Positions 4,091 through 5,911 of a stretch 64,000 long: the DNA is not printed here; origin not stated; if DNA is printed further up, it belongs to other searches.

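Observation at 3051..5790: DPPR-synthase-like UbiA enzyme and a GT-C-like membrane protein immediately downstream of the giant gene: candidate dedicated lipid-linked-pentose glycosylation system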

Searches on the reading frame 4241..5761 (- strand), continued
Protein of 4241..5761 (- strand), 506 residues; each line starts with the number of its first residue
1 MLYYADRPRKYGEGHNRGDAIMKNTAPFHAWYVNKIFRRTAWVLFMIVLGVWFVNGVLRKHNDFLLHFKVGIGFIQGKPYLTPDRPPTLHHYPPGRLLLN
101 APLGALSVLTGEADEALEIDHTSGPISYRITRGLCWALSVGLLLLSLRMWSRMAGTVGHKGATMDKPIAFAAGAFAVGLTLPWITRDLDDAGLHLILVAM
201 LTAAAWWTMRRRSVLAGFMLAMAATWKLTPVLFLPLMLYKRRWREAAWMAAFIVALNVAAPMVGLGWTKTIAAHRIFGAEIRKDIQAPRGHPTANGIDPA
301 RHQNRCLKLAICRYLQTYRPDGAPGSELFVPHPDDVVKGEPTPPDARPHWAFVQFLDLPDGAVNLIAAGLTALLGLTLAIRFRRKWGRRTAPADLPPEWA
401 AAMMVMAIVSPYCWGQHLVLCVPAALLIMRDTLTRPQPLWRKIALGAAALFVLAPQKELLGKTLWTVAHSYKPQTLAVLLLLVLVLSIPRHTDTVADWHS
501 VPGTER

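Call 39: find_related_loci(query=A1, collection=genome_contigs, flank=10000)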
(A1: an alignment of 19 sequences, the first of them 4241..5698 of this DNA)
Query A1 (485 aa) in genome_contigs; peptide patterns used: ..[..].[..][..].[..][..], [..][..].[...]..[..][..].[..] (x = any residue, [..] = any of these).
456 stretches matched a pattern; 53 encode a relative of the query (tblastn E <= 1e-3); 53 distinct loci.
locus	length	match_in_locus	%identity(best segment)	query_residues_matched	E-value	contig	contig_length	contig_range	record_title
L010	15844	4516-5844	45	1-469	5e-136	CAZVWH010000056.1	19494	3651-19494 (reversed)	MAG TPA_asm: uncultured Pirellulales bacterium isolate binchicken_co262_238 genome assembly, contig: NODE_2936_length_19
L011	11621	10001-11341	46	5-469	2e-104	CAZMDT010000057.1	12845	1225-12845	MAG TPA_asm: uncultured Planctomycetaceae bacterium isolate SRP185410_co2_16 genome assembly, contig: NODE_6175_length_1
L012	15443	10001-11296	41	9-466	1e-84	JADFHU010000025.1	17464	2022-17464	MAG: Planctomycetota bacterium isolate B36T1B5 B36T1B5_NODE3093, whole genome shotgun sequence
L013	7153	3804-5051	43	9-453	2e-84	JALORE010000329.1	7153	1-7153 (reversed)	MAG: Planctomycetota bacterium isolate Prado173 scaffold_22323, whole genome shotgun sequence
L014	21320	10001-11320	40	10-476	3e-100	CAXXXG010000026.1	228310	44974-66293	MAG: Sedimentisphaerales bacterium isolate 547d8dc4-f4dd-4db4-9462-dbf544382da7 genome assembly, contig: contig_26, whol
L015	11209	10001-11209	38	39-468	2e-69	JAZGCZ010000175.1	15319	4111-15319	MAG: Anaerolineales bacterium isolate SCS3bin.3 SCS3bin.3_175, whole genome shotgun sequence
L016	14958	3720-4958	37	39-473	2e-68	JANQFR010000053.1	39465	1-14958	MAG: Phycisphaeraceae bacterium isolate PL23b_bin.10 k99_958316, whole genome shotgun sequence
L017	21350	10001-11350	35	9-481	9e-66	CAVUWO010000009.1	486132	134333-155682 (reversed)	MAG: uncultured proteobacterium isolate MFD05580.bin.2.85 genome assembly, contig: contig_17506, whole genome shotgun se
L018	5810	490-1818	34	10-450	4e-65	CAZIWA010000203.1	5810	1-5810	MAG TPA_asm: uncultured Phycisphaeraceae bacterium isolate SRP193066_co1_98 genome assembly, contig: NODE_12190_length_5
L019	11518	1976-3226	32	7-471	8e-63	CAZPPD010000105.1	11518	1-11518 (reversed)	MAG TPA_asm: uncultured Alcaligenaceae bacterium isolate SRP128890_co1_173 genome assembly, contig: NODE_8330_length_115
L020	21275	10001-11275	33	1-475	3e-62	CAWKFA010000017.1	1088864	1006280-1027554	MAG: uncultured Planctomycetota bacterium isolate MFD01213.bin.2.22 genome assembly, contig: contig_9307, whole genome s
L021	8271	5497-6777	35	36-473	1e-61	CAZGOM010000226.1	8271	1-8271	MAG TPA_asm: uncultured Phycisphaeraceae bacterium isolate SRP193066_co1_210 genome assembly, contig: NODE_7570_length_8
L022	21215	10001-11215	36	21-468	2e-60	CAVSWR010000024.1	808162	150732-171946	MAG: uncultured Planctomycetia bacterium isolate MFD05684.bin.2.95 genome assembly, contig: contig_9093, whole genome sh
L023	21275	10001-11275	32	3-466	1e-59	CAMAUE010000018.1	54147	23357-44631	MAG: Singulisphaera sp. GP187 isolate MaH-04nov19-250 genome assembly, contig: MaH-04nov19-C1191, whole genome shotgun s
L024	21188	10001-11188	33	26-469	2e-57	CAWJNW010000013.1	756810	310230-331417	MAG: uncultured Planctomycetaceae bacterium isolate MFD02840.bin.2.1 genome assembly, contig: contig_4348, whole genome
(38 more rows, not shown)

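Call 41: find_encoding_contigs(protein=P0001, flank=10000, max_places=2)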
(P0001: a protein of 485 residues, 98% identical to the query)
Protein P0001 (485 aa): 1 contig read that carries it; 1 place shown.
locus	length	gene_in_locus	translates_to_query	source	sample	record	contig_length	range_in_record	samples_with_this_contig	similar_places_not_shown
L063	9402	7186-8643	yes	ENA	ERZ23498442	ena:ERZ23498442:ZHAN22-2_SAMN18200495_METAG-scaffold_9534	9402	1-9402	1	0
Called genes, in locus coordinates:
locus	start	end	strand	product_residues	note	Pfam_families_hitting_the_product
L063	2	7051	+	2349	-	?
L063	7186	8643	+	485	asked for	PF09594:GT87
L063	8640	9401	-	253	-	?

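Call 42: find_encoding_contigs(protein=P0005, flank=10000, max_places=2)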
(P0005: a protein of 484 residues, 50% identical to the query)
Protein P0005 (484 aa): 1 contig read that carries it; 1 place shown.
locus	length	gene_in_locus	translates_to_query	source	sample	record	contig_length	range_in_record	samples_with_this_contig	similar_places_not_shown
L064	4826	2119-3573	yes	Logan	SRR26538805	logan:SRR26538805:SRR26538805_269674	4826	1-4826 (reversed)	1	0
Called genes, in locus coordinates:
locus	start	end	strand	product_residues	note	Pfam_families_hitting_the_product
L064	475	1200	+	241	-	PF13350:Y_phosphatase3 (faint), PF22741:PTP-NADK, PF03162:Y_phosphatase2, PF22784:PTP-SAK, PF22785:Tc-R-P, PF00782:DSPc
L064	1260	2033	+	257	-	-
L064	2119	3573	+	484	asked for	PF09594:GT87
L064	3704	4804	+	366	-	PF00149:Metallophos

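Call 70: find_related_loci(query=window:4241-5698:-, collection=metagenome_contigs, flank=10000)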
Query window:4241-5698:- (485 aa) in metagenome_contigs; peptide patterns used: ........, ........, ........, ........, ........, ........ (x = any residue, [..] = any of these).
133 stretches matched a pattern, but none encodes a relative of the query by tblastn (E <= 1e-3).

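Call 72: find_related_loci(query=A4, collection=metagenome_contigs, flank=10000)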
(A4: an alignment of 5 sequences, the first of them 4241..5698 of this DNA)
Query A4 (485 aa) in metagenome_contigs; peptide patterns used: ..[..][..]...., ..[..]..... (x = any residue, [..] = any of these).
230 stretches matched a pattern; 5 encode a relative of the query (tblastn E <= 1e-3); 5 distinct loci.
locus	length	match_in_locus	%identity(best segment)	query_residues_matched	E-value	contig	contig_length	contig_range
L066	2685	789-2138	56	1-473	4e-168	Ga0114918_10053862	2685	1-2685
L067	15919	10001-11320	44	10-476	6e-124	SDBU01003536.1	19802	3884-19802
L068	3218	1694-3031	43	10-482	2e-127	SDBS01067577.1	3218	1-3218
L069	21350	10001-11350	34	9-481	7e-70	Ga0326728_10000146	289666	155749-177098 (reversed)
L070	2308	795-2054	36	10-450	2e-57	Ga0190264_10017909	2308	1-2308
